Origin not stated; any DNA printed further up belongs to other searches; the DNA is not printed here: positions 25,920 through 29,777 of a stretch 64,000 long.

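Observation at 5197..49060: Family A: dense palindromic MITE/REP-like elements parked at gene 3' ends, with co-varying arms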

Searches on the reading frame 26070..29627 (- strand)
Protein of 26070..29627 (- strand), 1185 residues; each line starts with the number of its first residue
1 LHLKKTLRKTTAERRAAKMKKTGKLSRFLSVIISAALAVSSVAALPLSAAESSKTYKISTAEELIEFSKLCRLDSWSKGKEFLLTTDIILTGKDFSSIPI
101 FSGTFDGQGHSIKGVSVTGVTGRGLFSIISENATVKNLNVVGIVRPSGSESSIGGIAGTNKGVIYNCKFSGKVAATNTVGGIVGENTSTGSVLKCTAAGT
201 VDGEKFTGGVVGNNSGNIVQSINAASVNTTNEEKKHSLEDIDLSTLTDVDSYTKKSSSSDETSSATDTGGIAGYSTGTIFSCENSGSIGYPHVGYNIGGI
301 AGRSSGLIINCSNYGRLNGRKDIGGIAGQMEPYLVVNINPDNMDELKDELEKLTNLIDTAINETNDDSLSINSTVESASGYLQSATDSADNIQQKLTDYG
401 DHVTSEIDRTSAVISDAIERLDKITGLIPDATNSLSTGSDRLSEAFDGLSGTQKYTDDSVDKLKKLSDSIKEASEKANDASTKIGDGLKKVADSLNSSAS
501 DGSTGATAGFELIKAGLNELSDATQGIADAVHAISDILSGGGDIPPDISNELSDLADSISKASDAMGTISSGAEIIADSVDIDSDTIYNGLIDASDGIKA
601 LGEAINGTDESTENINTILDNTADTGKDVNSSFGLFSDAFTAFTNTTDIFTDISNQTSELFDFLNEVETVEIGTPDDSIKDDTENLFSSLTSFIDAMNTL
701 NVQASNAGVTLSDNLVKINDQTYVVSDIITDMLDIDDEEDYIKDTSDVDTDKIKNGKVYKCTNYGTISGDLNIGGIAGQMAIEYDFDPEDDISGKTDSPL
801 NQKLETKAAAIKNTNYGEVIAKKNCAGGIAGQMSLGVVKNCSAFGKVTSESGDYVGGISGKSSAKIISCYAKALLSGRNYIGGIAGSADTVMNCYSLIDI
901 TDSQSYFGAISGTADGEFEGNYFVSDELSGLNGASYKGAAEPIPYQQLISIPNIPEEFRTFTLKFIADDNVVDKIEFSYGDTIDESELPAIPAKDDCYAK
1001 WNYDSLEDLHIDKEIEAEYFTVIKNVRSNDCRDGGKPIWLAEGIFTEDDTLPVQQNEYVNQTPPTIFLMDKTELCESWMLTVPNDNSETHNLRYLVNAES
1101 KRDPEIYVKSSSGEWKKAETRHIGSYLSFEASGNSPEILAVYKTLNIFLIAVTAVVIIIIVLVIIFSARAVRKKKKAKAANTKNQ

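Call 14: search_protein_families(library=pfam, proteins=[window:26070-29627:-])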
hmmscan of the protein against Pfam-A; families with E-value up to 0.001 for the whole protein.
window:26070-29627:- (1185 aa): 2 families
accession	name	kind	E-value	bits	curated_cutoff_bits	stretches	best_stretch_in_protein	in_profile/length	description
PF07581.17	Glug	-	3.2e-10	40.2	20.5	0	177-201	3-27/28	The GLUG motif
PF05568.16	ASFV_J13L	-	0.00077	19.7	23.6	0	1121-1180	12-62/189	African swine fever virus J13L protein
